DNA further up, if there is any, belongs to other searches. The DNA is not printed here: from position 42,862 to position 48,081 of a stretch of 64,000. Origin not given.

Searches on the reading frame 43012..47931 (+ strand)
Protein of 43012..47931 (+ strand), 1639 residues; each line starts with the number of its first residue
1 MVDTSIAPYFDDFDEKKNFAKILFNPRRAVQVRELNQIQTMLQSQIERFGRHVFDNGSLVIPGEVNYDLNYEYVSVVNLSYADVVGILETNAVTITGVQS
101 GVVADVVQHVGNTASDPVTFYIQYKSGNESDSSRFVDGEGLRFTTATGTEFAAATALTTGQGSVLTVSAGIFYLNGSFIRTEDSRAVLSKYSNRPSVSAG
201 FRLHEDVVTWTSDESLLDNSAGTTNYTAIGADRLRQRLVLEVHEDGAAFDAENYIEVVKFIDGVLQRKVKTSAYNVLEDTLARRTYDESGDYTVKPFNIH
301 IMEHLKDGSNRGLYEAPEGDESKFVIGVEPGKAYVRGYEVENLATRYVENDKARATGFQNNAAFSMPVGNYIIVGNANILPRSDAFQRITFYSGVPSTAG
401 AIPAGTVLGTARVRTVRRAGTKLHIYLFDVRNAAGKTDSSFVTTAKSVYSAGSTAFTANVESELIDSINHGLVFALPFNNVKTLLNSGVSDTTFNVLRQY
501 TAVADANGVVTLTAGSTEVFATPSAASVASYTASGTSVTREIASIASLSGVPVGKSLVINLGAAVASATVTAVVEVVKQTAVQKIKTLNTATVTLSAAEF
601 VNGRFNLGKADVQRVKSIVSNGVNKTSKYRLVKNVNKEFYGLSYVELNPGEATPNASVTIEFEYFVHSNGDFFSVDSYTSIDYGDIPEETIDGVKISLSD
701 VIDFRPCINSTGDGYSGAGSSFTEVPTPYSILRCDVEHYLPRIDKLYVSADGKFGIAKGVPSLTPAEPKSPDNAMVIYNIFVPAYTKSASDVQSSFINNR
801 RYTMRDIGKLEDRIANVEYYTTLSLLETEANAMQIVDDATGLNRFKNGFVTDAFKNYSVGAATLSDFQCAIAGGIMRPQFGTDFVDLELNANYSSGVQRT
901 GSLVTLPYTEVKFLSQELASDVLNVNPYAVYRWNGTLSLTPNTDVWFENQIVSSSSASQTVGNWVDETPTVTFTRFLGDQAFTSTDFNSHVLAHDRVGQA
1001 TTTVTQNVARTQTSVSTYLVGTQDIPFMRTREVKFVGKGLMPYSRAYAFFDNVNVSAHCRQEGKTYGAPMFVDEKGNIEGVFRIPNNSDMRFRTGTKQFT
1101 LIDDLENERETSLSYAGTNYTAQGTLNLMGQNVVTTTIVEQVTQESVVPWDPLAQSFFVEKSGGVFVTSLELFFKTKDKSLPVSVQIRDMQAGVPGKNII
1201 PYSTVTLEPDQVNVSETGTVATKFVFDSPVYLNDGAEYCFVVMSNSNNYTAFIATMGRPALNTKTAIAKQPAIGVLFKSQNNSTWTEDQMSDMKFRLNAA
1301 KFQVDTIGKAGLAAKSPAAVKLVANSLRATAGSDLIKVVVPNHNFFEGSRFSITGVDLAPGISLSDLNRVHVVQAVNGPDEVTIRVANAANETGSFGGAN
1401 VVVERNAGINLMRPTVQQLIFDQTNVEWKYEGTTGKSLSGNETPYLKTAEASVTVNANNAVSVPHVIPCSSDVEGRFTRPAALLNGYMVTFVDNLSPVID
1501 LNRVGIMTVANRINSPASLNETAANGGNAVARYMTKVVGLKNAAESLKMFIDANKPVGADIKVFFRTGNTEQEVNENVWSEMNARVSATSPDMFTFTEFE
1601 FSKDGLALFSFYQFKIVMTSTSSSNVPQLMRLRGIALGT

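Call 3: search_protein_families(library=pfam, proteins=[window:43012-47931:+], max_evalue=0.1)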
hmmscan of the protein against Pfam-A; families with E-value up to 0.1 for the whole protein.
window:43012-47931:+ (1639 aa): 1 family
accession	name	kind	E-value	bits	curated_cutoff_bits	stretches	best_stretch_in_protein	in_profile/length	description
PF16075.10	DUF4815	-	2.4e-62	211.5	30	3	580-951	266-568/570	Domain of unknown function (DUF4815)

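Call 4: search_protein_families(library=phrogs, proteins=[window:43012-47931:+], max_evalue=0.01)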
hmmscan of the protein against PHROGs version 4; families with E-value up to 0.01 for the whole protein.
window:43012-47931:+ (1639 aa): 4 families
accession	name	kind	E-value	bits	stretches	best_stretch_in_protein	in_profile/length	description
phrog_358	-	unknown function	0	1444.6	4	453-1062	575-1239/2056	-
phrog_877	-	unknown function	3.1e-147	493.1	1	2-1304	4-934/1141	-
phrog_5986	-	unknown function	1.9e-49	169.5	1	1070-1306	9-219/409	-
phrog_17266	-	unknown function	7.2e-17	62.5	2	160-343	66-235/314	-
